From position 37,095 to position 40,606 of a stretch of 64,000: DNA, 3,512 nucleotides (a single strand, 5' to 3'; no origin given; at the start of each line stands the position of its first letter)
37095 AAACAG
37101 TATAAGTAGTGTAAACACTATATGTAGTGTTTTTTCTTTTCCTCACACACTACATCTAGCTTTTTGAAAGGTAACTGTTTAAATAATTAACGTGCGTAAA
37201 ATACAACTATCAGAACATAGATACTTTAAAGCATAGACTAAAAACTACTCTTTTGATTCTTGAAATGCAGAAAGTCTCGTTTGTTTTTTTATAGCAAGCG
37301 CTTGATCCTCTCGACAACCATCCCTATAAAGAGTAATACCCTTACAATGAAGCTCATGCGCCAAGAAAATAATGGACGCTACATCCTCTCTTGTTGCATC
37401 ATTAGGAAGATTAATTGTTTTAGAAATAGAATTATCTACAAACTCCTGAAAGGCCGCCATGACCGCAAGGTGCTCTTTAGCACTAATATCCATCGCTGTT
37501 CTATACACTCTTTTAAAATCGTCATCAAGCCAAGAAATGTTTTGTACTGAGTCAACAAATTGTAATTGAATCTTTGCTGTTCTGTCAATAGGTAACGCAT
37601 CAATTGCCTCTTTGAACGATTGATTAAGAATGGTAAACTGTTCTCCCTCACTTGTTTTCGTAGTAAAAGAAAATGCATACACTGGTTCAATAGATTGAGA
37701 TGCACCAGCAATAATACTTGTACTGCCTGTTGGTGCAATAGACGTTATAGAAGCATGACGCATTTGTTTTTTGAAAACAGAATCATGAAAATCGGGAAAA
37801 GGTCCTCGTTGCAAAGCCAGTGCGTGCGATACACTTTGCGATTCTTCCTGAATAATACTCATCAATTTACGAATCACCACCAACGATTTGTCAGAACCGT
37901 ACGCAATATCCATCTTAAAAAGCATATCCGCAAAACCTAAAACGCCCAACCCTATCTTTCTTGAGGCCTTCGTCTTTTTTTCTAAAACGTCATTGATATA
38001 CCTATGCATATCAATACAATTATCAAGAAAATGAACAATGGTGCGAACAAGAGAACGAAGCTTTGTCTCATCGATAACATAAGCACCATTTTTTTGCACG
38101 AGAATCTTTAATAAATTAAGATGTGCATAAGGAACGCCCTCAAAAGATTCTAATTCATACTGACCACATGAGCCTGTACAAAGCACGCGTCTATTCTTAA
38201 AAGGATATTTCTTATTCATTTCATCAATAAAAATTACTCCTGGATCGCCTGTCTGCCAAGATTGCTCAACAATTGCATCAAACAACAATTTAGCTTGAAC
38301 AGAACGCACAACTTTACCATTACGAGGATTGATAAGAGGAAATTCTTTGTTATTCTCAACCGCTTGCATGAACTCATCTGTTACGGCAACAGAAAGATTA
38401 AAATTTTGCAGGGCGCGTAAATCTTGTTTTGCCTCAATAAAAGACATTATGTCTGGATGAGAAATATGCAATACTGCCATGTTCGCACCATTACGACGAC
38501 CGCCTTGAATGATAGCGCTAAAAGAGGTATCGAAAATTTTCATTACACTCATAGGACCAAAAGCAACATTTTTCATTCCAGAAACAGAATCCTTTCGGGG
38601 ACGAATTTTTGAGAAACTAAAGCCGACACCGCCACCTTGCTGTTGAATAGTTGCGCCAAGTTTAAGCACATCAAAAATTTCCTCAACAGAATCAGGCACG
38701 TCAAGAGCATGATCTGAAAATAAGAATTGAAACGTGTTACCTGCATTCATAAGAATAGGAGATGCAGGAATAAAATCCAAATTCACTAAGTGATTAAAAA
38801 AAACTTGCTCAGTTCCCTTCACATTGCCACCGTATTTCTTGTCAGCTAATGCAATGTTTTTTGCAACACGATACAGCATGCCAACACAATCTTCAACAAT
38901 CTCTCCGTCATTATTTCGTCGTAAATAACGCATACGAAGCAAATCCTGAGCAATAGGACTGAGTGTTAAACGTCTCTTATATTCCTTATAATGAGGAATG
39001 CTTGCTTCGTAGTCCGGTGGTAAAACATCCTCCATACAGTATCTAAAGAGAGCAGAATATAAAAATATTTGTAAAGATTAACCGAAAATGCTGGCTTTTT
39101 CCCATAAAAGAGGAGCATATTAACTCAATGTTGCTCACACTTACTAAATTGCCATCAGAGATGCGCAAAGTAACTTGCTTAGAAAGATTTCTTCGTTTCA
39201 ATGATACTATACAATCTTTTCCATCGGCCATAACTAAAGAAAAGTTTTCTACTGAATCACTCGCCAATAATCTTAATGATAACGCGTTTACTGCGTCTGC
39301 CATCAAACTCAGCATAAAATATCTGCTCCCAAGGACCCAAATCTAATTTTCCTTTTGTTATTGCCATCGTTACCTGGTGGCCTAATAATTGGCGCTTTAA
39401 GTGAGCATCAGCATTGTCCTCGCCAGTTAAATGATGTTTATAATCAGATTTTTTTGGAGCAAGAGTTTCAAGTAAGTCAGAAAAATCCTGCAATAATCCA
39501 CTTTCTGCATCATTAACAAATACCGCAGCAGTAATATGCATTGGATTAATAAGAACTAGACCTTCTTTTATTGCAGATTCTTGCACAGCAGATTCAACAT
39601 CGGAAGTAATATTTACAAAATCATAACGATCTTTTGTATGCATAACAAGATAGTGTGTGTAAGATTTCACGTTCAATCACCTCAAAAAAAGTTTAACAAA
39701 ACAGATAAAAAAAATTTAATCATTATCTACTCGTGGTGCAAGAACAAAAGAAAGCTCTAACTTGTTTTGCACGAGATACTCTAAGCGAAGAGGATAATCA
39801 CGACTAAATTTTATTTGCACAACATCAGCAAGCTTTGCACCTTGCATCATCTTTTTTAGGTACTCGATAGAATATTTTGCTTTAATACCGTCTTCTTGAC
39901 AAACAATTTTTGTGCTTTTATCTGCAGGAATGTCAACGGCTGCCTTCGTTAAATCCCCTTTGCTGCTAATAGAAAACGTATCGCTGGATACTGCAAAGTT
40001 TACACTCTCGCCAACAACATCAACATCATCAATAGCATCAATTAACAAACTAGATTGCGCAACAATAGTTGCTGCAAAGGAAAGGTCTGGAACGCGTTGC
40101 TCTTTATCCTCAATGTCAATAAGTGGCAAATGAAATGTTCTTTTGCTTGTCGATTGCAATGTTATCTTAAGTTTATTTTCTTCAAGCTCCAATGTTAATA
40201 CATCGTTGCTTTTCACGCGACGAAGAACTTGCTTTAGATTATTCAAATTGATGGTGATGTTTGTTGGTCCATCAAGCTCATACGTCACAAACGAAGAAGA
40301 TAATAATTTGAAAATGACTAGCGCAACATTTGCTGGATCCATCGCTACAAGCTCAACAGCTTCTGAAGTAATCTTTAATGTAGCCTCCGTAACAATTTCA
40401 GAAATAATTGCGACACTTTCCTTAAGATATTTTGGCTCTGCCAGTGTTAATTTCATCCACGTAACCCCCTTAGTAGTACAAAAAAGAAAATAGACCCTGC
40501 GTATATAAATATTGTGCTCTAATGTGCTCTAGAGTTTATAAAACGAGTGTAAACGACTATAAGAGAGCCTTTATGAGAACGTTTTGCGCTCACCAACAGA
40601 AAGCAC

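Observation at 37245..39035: Tandem class II RNR paralogue missing all catalytic residues except the radical-cysteine position (candidate RNR pseudo-enzyme)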

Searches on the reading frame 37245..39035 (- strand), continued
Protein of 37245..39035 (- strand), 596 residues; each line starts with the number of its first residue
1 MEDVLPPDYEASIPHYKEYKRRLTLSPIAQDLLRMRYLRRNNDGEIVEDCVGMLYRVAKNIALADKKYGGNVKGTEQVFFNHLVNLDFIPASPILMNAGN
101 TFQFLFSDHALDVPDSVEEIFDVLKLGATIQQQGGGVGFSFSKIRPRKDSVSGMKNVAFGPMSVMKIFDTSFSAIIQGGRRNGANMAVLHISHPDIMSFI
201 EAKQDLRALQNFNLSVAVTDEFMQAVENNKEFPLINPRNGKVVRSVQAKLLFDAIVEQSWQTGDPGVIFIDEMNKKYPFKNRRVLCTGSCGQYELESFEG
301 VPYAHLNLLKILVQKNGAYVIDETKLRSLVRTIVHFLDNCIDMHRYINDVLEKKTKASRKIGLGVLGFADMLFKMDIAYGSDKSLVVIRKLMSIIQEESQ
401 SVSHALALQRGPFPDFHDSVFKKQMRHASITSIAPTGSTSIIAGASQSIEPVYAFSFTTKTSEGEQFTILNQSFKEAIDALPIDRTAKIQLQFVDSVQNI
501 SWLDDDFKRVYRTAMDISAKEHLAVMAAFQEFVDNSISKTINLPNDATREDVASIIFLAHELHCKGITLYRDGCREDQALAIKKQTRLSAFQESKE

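Call 65: find_homologous_proteins(query=P0262, max_evalue=1e-40)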
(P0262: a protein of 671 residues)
Query P0262 (671 aa): 7549 proteins with E <= 1e-40 among 8000 candidates; the best 120 are listed.
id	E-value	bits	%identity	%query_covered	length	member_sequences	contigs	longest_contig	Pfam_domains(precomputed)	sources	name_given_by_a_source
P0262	0.0e+0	1479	100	100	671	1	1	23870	PF02867.21,PF00317.27,PF03477.22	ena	-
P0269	0.0e+0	1206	80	100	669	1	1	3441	PF02867.21,PF00317.27,PF03477.22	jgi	jgi:ribonucleoside-diphosphate reductase alpha chain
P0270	0.0e+0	1169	78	99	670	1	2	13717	PF02867.21,PF00317.27,PF03477.22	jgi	jgi:ribonucleoside-diphosphate reductase alpha chain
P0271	0.0e+0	1104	74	99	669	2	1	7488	PF02867.21,PF00317.27,PF03477.22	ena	-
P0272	0.0e+0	1061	71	100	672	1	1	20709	PF02867.21,PF00317.27,PF03477.22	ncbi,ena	-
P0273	0.0e+0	1050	69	99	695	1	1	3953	PF02867.21,PF00317.27,PF03477.22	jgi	jgi:ribonucleoside-diphosphate reductase alpha chain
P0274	0.0e+0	1028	70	100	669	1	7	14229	PF02867.21,PF00317.27,PF03477.22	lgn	-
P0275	1.7e-297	1006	66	99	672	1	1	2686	PF02867.21,PF00317.27,PF03477.22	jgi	jgi:ribonucleoside-diphosphate reductase alpha chain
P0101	1.9e-211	722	52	99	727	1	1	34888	PF02867.21,PF00317.27,PF03477.22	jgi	-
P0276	1.1e-205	703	49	99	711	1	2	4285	PF02867.21,PF00317.27,PF03477.22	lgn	-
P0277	1.4e-202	692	49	99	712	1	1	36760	PF02867.21,PF00317.27,PF03477.22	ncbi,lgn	ncbi:MAG: vitamin B12-dependent ribonucleotide reductase [Candidatus Micrarchaeia archaeon]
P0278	1.6e-202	692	49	99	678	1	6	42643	PF02867.21,PF00317.27,PF03477.22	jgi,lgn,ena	-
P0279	1.5e-200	686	47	99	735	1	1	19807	PF02867.21,PF00317.27,PF03477.22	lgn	-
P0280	1.5e-199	682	48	99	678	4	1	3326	PF02867.21,PF00317.27,PF03477.22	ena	-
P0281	7.3e-199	680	73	60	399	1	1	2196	PF02867.21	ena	-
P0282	1.5e-198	679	48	99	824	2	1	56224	PF02867.21,PF00317.27,PF03477.22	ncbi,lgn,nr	ncbi:vitamin B12-dependent ribonucleotide reductase [Candidatus Peregrinibacteria bacterium]|nr:vita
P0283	3.9e-198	678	48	99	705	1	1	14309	PF02867.21,PF00317.27,PF03477.22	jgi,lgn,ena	jgi:ribonucleoside-diphosphate reductase alpha chain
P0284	5.2e-197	674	48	99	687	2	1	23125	PF02867.21,PF00317.27,PF03477.22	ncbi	ncbi:MAG: adenosylcobalamin-dependent ribonucleoside-diphosphate reductase [Candidatus Woesearchaeot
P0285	5.8e-197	674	49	98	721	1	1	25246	PF02867.21,PF00317.27,PF03477.22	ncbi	-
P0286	5.0e-196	671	48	99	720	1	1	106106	PF02867.21,PF00317.27,PF03477.22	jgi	jgi:ribonucleoside-diphosphate reductase alpha chain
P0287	5.8e-196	671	46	99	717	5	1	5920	PF02867.21,PF00317.27,PF03477.22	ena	-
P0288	7.3e-196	670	47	99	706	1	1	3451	PF02867.21,PF00317.27,PF03477.22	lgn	-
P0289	7.7e-196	670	47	99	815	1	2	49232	PF02867.21,PF00317.27,PF03477.22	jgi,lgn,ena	-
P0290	7.7e-196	670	47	99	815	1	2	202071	PF02867.21,PF00317.27,PF03477.22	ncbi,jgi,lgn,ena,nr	ncbi:vitamin B12-dependent ribonucleotide reductase [bacterium]|nr:vitamin B12-dependent ribonucleot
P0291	7.8e-196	670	47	99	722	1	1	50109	PF02867.21,PF00317.27,PF03477.22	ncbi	-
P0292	9.3e-196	670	48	99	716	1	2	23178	PF02867.21,PF00317.27,PF03477.22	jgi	-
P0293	2.5e-195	669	47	99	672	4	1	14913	PF02867.21,PF00317.27,PF03477.22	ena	-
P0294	2.7e-195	668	48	99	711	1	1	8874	PF02867.21,PF00317.27,PF03477.22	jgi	-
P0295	3.6e-195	668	48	99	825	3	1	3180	PF02867.21,PF00317.27,PF03477.22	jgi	jgi:ribonucleoside-diphosphate reductase alpha chain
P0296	4.0e-195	668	48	99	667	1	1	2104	PF02867.21,PF00317.27,PF03477.22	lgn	-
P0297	4.9e-195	668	47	99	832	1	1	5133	PF02867.21,PF00317.27,PF03477.22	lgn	-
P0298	5.7e-195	667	45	99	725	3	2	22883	PF02867.21,PF00317.27,PF03477.22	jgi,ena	-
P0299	6.0e-195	667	47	98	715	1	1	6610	PF02867.21,PF00317.27,PF03477.22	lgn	-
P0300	8.4e-195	667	47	99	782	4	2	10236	PF02867.21,PF00317.27,PF03477.22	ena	-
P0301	9.0e-195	667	48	98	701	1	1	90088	PF02867.21,PF00317.27,PF03477.22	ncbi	-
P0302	5.7e-194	664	49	99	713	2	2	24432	PF02867.21,PF00317.27,PF03477.22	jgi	-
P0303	6.1e-194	664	46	98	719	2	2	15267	PF02867.21,PF00317.27,PF03477.22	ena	-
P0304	6.4e-194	664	48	99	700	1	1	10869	PF02867.21,PF00317.27,PF03477.22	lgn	-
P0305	1.3e-193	663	49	99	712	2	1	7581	PF02867.21,PF00317.27,PF03477.22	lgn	-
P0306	1.3e-193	663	47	99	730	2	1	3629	PF02867.21,PF00317.27,PF03477.22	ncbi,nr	ncbi:vitamin B12-dependent ribonucleotide reductase [Candidatus Woesearchaeota archaeon]|nr:vitamin 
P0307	2.0e-193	662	46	98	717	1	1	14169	PF02867.21,PF00317.27,PF03477.22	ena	-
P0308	2.3e-193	662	47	99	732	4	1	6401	PF02867.21,PF00317.27,PF03477.22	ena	-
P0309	2.8e-193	662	47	99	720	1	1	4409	PF02867.21,PF00317.27,PF03477.22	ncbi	ncbi:MAG: vitamin B12-dependent ribonucleotide reductase [Minisyncoccales bacterium]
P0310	3.5e-193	661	47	100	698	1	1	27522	PF02867.21,PF00317.27,PF03477.22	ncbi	-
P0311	3.5e-193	661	48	99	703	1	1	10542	PF02867.21,PF00317.27,PF03477.22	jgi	-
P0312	4.0e-193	661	48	99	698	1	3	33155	PF02867.21,PF00317.27,PF03477.22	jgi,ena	-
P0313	4.5e-193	661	47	99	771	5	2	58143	PF02867.21,PF00317.27,PF03477.22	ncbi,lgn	-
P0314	5.9e-193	661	47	99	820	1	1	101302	PF02867.21,PF00317.27,PF03477.22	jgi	-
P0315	8.5e-193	660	47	99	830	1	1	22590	PF02867.21,PF00317.27,PF03477.22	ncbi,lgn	-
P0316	1.0e-192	660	47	98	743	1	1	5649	PF02867.21,PF00317.27,PF03477.22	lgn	-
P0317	1.0e-192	660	46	99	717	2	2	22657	PF02867.21,PF00317.27,PF03477.22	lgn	-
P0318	1.1e-192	660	47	98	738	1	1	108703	PF02867.21,PF00317.27,PF03477.22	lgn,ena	-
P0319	1.8e-192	659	47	99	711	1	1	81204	PF02867.21,PF00317.27,PF03477.22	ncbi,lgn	-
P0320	1.9e-192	659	48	99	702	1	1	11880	PF02867.21,PF00317.27,PF03477.22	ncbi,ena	-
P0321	2.1e-192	659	49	99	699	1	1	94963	PF02867.21,PF00317.27,PF03477.22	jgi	jgi:ribonucleoside-diphosphate reductase alpha chain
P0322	2.3e-192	659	47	98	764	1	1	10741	PF02867.21,PF00317.27,PF03477.22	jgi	-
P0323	2.3e-192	659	46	99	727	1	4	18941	PF02867.21,PF00317.27,PF03477.22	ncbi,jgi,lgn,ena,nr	ncbi:vitamin B12-dependent ribonucleotide reductase [Candidatus Woesearchaeota archaeon]|nr:vitamin 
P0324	3.5e-192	658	48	99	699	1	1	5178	PF02867.21,PF00317.27,PF03477.22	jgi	jgi:ribonucleoside-diphosphate reductase alpha chain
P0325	4.8e-192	658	46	100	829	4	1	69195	PF02867.21,PF00317.27,PF03477.22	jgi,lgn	jgi:ribonucleoside-diphosphate reductase alpha chain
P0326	5.3e-192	658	46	99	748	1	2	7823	PF02867.21,PF00317.27,PF03477.22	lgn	-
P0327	5.6e-192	657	46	99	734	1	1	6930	PF02867.21,PF00317.27,PF03477.22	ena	-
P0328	6.0e-192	657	47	98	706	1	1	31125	PF02867.21,PF00317.27,PF03477.22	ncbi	-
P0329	7.5e-192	657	48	98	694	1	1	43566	PF02867.21,PF00317.27,PF03477.22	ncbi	ncbi:MAG: vitamin B12-dependent ribonucleotide reductase [Candidatus Aenigmatarchaeota archaeon]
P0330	7.6e-192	657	47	99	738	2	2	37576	PF02867.21,PF00317.27,PF03477.22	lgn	-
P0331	8.3e-192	657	46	99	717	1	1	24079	PF02867.21,PF00317.27,PF03477.22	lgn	-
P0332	9.1e-192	657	46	99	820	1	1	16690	PF02867.21,PF00317.27,PF03477.22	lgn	-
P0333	9.6e-192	657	47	99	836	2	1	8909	PF02867.21,PF00317.27,PF03477.22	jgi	-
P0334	1.2e-191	656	48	99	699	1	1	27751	PF02867.21,PF00317.27,PF03477.22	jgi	jgi:ribonucleoside-diphosphate reductase alpha chain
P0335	1.6e-191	656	47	99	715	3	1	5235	PF02867.21,PF00317.27,PF03477.22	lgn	-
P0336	1.8e-191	656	45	99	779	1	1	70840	PF02867.21,PF00317.27,PF03477.22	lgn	-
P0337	1.8e-191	656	46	99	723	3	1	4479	PF02867.21,PF00317.27,PF03477.22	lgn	-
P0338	4.3e-191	655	47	98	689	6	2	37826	PF02867.21,PF00317.27,PF03477.22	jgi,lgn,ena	-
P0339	4.6e-191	654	46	99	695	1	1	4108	PF02867.21,PF00317.27,PF03477.22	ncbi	-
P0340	4.8e-191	654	46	99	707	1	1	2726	PF02867.21,PF00317.27,PF03477.22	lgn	-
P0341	5.1e-191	654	46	99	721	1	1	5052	PF02867.21,PF00317.27,PF03477.22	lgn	-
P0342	5.6e-191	654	46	99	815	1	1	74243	PF02867.21,PF00317.27,PF03477.22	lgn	-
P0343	5.6e-191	654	48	99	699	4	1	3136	PF02867.21,PF00317.27,PF03477.22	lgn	-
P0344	5.9e-191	654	47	99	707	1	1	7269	PF02867.21,PF00317.27,PF03477.22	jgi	jgi:ribonucleoside-diphosphate reductase alpha chain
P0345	6.5e-191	654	46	99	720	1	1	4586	PF02867.21,PF00317.27,PF03477.22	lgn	-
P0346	8.2e-191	654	46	99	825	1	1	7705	PF02867.21,PF00317.27,PF03477.22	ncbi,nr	ncbi:vitamin B12-dependent ribonucleotide reductase [Candidatus Peregrinibacteria bacterium]|nr:vita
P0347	1.1e-190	653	46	99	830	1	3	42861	PF02867.21,PF00317.27,PF03477.22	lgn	-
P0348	1.3e-190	653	47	99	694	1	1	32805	PF02867.21,PF00317.27,PF03477.22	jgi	jgi:ribonucleoside-diphosphate reductase alpha chain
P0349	1.3e-190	653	48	99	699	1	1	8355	PF02867.21,PF00317.27,PF03477.22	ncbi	-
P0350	1.3e-190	653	46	99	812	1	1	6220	PF02867.21,PF00317.27,PF03477.22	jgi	jgi:ribonucleoside-diphosphate reductase alpha chain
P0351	1.4e-190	653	48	99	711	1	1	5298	PF02867.21,PF00317.27,PF03477.22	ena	-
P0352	1.4e-190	653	48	99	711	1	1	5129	PF02867.21,PF00317.27,PF03477.22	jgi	-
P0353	1.6e-190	653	46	99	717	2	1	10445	PF02867.21,PF00317.27,PF03477.22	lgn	-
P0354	2.0e-190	652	47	99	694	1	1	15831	PF02867.21,PF00317.27,PF03477.22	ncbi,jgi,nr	ncbi:MAG: vitamin B12-dependent ribonucleotide reductase [Candidatus Bathyarchaeota archaeon]|nr:vit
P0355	3.0e-190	652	45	98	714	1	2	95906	PF02867.21,PF00317.27,PF03477.22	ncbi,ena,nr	ncbi:vitamin B12-dependent ribonucleotide reductase [Candidatus Woesearchaeota archaeon]|nr:vitamin 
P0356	3.5e-190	652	48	99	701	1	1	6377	PF02867.21,PF00317.27,PF03477.22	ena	-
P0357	3.6e-190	652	47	98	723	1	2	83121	PF02867.21,PF00317.27,PF03477.22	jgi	jgi:ribonucleoside-diphosphate reductase alpha chain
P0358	3.9e-190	651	45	99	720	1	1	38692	PF02867.21,PF00317.27,PF03477.22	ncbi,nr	ncbi:adenosylcobalamin-dependent ribonucleoside-diphosphate reductase [Candidatus Woesearchaeota arc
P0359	4.0e-190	651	49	99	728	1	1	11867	PF02867.21,PF00317.27,PF03477.22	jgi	jgi:ribonucleoside-diphosphate reductase alpha chain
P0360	4.6e-190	651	46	99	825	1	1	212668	PF02867.21,PF00317.27,PF03477.22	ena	-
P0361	4.7e-190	651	48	99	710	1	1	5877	PF02867.21,PF00317.27,PF03477.22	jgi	-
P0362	4.8e-190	651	48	99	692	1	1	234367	PF02867.21,PF00317.27,PF03477.22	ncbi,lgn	ncbi:MAG: vitamin B12-dependent ribonucleotide reductase [Candidatus Aenigmatarchaeota archaeon]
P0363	4.9e-190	651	48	99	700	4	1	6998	PF02867.21,PF00317.27,PF03477.22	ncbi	-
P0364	4.9e-190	651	45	99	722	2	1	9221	PF02867.21,PF00317.27,PF03477.22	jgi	jgi:ribonucleoside-diphosphate reductase alpha chain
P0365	5.3e-190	651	46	99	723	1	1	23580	PF02867.21,PF00317.27,PF03477.22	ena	-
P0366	5.7e-190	651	47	99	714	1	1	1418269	PF02867.21,PF00317.27,PF03477.22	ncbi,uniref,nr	ncbi:MAG: vitamin B12-dependent ribonucleotide reductase [Candidatus Odinarchaeum yellowstonii]|unir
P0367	6.2e-190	651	48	99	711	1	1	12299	PF02867.21,PF00317.27,PF03477.22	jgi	jgi:ribonucleoside-diphosphate reductase alpha chain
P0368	7.0e-190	651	48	99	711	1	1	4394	PF02867.21,PF00317.27,PF03477.22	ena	-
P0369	8.8e-190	650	47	98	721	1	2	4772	PF02867.21,PF00317.27,PF03477.22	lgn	-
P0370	9.1e-190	650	47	99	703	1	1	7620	PF02867.21,PF00317.27,PF03477.22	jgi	-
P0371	9.7e-190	650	48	99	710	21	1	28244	PF02867.21,PF00317.27,PF03477.22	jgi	jgi:ribonucleoside-diphosphate reductase alpha chain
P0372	1.0e-189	650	47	99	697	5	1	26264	PF02867.21,PF00317.27,PF03477.22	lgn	-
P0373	1.1e-189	650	46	99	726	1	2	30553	PF02867.21,PF00317.27,PF03477.22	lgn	-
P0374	1.1e-189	650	46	99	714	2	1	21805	PF02867.21,PF00317.27,PF03477.22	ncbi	ncbi:MAG: vitamin B12-dependent ribonucleotide reductase [Candidatus Odinarchaeota archaeon]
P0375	1.2e-189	650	48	99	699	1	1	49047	PF02867.21,PF00317.27,PF03477.22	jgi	jgi:ribonucleoside-diphosphate reductase alpha chain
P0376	1.9e-189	649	48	99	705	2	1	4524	PF02867.21,PF00317.27,PF03477.22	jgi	jgi:ribonucleoside-diphosphate reductase alpha chain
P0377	2.0e-189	649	47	97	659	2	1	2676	PF02867.21,PF00317.27,PF03477.22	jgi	-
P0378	2.0e-189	649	45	99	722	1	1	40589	PF02867.21,PF00317.27,PF03477.22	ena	-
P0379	2.2e-189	649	-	-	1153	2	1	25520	PF02867.21,PF00317.27,PF03477.22,PF14528.12,PF14890.12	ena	-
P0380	2.4e-189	649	47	99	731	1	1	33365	PF02867.21,PF00317.27,PF03477.22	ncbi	-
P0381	2.6e-189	649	46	99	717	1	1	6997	PF02867.21,PF00317.27,PF03477.22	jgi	-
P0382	3.1e-189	648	46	99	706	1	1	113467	PF02867.21,PF00317.27,PF03477.22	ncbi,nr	ncbi:ribonucleoside-diphosphate reductase, adenosylcobalamin-dependent [Candidatus Bathyarchaeota ar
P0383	3.2e-189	648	46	99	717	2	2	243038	PF02867.21,PF00317.27,PF03477.22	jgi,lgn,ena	-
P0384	3.3e-189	648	48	99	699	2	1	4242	PF02867.21,PF00317.27,PF03477.22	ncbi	-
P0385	4.1e-189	648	48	99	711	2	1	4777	PF02867.21,PF00317.27,PF03477.22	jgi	-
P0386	4.7e-189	648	46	99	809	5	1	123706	PF02867.21,PF00317.27,PF03477.22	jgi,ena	jgi:ribonucleoside-diphosphate reductase alpha chain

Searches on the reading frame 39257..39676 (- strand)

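Call 25: search_protein_families(library=pfam, proteins=[window:39257-39676:-], max_evalue=0.001)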
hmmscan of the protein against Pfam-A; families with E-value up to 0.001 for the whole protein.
window:39257-39676:- (139 aa): 1 family
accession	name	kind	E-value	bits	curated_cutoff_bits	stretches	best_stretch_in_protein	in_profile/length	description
PF01894.22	UPF0047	-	1.2e-37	129.1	27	1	22-136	1-117/117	Uncharacterised protein family UPF0047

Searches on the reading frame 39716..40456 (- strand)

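Call 25: search_protein_families(library=pfam, proteins=[window:39716-40456:-], max_evalue=0.001)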
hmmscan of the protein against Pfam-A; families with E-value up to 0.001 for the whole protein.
window:39716-40456:- (246 aa): 5 families
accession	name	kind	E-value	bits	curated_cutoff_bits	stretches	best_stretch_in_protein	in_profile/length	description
PF00705.23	PCNA_N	-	8.4e-15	55.1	20.3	1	5-106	6-109/127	Proliferating cell nuclear antigen, N-terminal domain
PF02747.20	PCNA_C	-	4.2e-12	46.8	23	1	122-241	2-127/128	Proliferating cell nuclear antigen, C-terminal domain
PF02144.21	Rad1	-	1.2e-08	34.8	24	1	23-219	23-247/257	Repair protein Rad1/Rec1/Rad17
PF04139.18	Rad9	-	1.8e-05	24.8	25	1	14-172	4-175/253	Rad9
PF04005.17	Hus1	-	5e-05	23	27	1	2-130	4-113/288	Hus1-like protein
